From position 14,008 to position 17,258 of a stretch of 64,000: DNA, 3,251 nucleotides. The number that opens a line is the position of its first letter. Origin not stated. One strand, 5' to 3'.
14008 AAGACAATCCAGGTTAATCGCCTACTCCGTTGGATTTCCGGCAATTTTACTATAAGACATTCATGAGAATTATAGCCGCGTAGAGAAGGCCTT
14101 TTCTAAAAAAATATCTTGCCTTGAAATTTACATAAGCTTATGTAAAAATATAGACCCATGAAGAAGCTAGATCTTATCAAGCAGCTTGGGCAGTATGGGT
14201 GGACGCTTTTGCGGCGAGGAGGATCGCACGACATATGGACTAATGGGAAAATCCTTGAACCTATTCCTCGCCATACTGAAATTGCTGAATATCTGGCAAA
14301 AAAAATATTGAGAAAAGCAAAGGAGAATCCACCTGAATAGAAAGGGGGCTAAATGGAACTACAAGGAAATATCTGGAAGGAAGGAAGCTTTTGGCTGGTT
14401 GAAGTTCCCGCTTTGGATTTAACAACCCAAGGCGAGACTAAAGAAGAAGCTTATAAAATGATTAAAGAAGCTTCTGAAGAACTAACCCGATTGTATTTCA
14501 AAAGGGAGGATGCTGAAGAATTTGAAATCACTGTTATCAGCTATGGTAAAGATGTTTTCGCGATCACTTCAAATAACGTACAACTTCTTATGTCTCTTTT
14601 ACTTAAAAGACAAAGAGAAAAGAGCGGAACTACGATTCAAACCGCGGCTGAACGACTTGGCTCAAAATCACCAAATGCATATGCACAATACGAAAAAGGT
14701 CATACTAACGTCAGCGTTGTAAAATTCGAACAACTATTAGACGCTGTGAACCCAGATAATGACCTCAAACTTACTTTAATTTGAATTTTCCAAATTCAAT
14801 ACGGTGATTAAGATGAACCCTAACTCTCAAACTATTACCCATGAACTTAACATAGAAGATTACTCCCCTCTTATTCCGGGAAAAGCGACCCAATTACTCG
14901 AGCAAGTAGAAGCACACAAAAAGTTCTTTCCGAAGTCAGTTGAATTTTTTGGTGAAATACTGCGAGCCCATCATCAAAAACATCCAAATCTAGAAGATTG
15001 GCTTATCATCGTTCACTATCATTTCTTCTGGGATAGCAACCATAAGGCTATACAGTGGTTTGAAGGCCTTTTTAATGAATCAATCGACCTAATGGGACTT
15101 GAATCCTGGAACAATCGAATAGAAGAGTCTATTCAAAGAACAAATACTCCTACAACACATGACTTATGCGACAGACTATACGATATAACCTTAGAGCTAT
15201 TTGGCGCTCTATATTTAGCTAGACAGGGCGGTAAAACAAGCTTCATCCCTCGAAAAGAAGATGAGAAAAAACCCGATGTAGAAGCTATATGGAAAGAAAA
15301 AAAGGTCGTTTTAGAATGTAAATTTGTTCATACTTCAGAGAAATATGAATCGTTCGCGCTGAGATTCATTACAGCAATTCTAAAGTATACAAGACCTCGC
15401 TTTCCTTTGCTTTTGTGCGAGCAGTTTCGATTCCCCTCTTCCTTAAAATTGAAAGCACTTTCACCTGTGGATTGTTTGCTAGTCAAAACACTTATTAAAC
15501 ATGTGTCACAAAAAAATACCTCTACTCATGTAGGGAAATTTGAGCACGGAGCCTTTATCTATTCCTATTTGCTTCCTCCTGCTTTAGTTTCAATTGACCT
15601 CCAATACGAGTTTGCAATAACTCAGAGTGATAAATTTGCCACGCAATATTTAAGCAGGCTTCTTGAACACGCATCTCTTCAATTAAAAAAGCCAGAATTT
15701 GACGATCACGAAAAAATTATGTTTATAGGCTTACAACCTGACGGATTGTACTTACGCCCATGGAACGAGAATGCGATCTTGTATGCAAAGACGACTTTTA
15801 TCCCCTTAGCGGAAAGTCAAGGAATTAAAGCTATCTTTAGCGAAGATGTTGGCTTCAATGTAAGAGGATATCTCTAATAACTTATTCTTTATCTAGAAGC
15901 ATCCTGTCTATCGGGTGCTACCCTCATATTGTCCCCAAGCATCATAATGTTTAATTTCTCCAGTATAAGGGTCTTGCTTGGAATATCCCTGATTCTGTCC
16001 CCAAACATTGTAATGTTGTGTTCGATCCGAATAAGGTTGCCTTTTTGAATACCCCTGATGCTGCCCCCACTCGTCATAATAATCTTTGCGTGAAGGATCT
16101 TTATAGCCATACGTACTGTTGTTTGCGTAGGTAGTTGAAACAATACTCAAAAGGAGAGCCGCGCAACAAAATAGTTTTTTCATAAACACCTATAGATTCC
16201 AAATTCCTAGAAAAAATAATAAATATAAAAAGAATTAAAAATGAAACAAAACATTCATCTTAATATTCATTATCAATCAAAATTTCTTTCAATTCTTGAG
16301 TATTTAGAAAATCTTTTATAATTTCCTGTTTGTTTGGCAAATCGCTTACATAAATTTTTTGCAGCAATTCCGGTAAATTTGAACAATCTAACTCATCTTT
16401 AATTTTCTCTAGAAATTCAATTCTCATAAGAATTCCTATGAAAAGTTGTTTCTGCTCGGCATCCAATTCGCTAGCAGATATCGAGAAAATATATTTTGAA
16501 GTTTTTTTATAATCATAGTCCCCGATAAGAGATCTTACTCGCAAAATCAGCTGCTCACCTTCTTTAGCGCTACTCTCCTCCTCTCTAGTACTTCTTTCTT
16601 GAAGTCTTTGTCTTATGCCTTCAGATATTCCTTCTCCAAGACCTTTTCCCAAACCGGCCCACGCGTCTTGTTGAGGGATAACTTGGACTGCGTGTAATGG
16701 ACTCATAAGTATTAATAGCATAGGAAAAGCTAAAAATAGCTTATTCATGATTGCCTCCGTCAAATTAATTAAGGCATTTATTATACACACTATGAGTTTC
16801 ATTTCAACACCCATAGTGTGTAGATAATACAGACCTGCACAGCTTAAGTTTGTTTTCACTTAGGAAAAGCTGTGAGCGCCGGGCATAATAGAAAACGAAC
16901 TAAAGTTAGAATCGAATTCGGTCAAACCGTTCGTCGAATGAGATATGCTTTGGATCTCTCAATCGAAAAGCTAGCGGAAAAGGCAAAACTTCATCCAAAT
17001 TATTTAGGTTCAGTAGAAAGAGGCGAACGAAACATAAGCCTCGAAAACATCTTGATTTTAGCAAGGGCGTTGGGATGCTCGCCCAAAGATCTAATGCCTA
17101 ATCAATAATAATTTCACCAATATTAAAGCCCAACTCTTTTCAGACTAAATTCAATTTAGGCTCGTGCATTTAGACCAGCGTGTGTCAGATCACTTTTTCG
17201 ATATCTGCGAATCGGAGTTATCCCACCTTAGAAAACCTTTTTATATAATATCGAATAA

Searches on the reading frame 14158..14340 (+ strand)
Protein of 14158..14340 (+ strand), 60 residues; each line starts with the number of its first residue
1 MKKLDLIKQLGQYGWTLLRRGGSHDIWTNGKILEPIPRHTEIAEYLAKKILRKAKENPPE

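Call 4: search_protein_families(library=pfam, proteins=[window:14158-14340:+], max_evalue=0.01)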
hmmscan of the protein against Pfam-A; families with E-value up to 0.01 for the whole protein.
window:14158-14340:+ (60 aa): 1 family
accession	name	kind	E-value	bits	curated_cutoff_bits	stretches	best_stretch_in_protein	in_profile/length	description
PF07927.17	HicA_toxin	-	9.1e-11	42.1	27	1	5-54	3-56/58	HicA toxin of bacterial toxin-antitoxin,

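Call 72: search_protein_families(library=padloc, proteins=[window:14158-14340:+], max_evalue=0.01)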
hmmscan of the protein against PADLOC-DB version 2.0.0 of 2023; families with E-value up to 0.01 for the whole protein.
window:14158-14340:+ (60 aa): 0 families

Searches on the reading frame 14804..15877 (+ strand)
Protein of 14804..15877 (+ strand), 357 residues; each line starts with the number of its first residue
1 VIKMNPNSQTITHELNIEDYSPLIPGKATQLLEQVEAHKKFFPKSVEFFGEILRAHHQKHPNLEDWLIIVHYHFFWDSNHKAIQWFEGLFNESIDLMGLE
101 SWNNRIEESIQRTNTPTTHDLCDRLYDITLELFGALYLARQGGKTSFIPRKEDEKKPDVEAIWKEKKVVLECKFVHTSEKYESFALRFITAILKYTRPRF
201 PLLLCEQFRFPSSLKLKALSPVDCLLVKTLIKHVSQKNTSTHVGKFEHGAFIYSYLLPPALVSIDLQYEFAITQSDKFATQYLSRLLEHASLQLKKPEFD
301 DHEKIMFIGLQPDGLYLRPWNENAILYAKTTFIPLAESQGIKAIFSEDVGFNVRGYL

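Call 4: search_protein_families(library=pfam, proteins=[window:14804-15877:+], max_evalue=0.01)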
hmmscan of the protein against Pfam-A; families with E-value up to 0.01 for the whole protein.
window:14804-15877:+ (357 aa): 0 families

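Call 24: search_protein_families(library=phrogs, proteins=[window:14804-15877:+], max_evalue=0.01)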
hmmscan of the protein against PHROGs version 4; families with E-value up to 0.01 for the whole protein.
window:14804-15877:+ (357 aa): 0 families

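Call 30: search_protein_families(library=ncbifam, proteins=[window:14804-15877:+], max_evalue=0.05)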
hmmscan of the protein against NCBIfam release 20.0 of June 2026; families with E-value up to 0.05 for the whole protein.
window:14804-15877:+ (357 aa): 0 families

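Call 72: search_protein_families(library=padloc, proteins=[window:14804-15877:+], max_evalue=0.01)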
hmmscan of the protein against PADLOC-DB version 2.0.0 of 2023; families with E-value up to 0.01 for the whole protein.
window:14804-15877:+ (357 aa): 0 families

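Call 117: search_solved_structures(query=window:14804-15877:+, max_evalue=1)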
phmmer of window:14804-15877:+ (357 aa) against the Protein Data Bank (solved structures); distinct sequences matched with E-value up to 1: 0.

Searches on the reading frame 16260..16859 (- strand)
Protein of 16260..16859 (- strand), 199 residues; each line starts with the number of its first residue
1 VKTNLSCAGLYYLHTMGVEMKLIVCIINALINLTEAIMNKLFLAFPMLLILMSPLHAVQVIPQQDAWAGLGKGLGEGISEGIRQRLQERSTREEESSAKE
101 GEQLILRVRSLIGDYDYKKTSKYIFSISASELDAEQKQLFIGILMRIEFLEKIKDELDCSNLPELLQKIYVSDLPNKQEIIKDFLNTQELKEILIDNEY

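Call 4: search_protein_families(library=pfam, proteins=[window:16260-16859:-], max_evalue=0.01)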
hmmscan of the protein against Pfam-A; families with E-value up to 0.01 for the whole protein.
window:16260-16859:- (199 aa): 0 families

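Call 24: search_protein_families(library=phrogs, proteins=[window:16260-16859:-], max_evalue=0.01)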
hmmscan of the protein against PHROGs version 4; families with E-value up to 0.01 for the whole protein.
window:16260-16859:- (199 aa): 0 families

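Call 30: search_protein_families(library=ncbifam, proteins=[window:16260-16859:-], max_evalue=0.05)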
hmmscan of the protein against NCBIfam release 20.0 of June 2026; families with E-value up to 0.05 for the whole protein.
window:16260-16859:- (199 aa): 0 families

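Call 72: search_protein_families(library=padloc, proteins=[window:16260-16859:-], max_evalue=0.01)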
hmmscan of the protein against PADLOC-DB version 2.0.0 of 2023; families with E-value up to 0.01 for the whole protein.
window:16260-16859:- (199 aa): 0 families

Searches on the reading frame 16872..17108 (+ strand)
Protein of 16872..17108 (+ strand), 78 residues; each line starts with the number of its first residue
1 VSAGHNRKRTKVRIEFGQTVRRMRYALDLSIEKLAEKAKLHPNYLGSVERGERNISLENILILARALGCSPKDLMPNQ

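Call 4: search_protein_families(library=pfam, proteins=[window:16872-17108:+], max_evalue=0.01)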
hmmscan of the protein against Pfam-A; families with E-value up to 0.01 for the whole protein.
window:16872-17108:+ (78 aa): 5 families
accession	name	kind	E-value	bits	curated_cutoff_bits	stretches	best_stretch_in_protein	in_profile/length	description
PF01381.28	HTH_3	-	9.6e-14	51.6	23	1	21-74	2-55/55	Helix-turn-helix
PF13560.12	HTH_31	-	3.6e-10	40.5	27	1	15-72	1-59/64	Helix-turn-helix domain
PF13443.12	HTH_26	-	1.7e-06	28.6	22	1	27-75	9-58/63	Cro/C1-type HTH DNA-binding domain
PF12844.13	HTH_19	-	0.00018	21.8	30.2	1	17-75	1-59/64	Helix-turn-helix domain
PF13413.12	HTH_25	-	0.004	17.4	24.6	0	21-51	3-33/62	Helix-turn-helix domain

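Call 24: search_protein_families(library=phrogs, proteins=[window:16872-17108:+], max_evalue=0.01)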
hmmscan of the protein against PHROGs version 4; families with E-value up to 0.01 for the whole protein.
window:16872-17108:+ (78 aa): 10 families
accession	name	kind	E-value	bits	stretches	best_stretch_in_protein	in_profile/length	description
phrog_3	-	transcription regulation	1.1e-10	42.9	1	7-77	80-148/430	transcriptional repressor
phrog_8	-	transcription regulation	2.6e-10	41.3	1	15-77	161-218/346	transcriptional regulator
phrog_4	-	transcription regulation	7.2e-09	36.1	1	11-76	128-193/400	transcriptional repressor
phrog_5823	-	transcription regulation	3.7e-08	33.9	1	15-75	6-67/404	transcriptional regulator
phrog_2439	-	transcription regulation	6.7e-05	22.9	1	17-72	9-64/367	transcriptional regulator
phrog_1373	-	transcription regulation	0.00016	22.7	1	14-69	62-117/166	transcriptional regulator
phrog_2328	-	transcription regulation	0.00026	21.8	1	9-76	9-76/128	transcriptional repressor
phrog_4583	-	transcription regulation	0.0003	21.7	1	10-77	5-72/81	transcriptional repressor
phrog_2967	-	transcription regulation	0.00087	19.9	1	13-75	8-70/225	transcriptional regulator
phrog_7241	-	transcription regulation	0.0032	18.5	1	18-75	64-121/122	transcriptional regulator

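Call 72: search_protein_families(library=padloc, proteins=[window:16872-17108:+], max_evalue=0.01)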
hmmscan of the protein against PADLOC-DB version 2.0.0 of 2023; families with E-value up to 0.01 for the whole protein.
window:16872-17108:+ (78 aa): 10 families
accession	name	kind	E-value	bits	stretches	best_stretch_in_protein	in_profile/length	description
PDLC03665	Control_protein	-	3.4e-21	73.3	1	10-77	3-71/77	control protein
PDLC03664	Control_protein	-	3.6e-15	54.2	1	14-75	12-73/74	control protein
PDLC03666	Control_protein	-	5.9e-15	53.5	1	12-67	3-58/77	control protein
PDLC03671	Control_protein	-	2.4e-13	48.1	1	18-75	17-74/84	control protein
PDLC02926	HTH_VI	-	5.3e-09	34.2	1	16-68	2-54/92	-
PDLC04142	capH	-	5.9e-08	31.7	1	16-76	7-67/103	capH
PDLC03536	REase_II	-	0.00077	17.2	1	21-75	16-70/237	Type II restriction enzyme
PDLC03668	Control_protein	-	0.0011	17.4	1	20-68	13-61/79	control protein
PDLC03953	RmrA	-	0.0053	14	1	16-68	6-58/373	-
PDLC03312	MTase_II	-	0.0069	12.1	1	17-74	62-118/1344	Type II methyltransferase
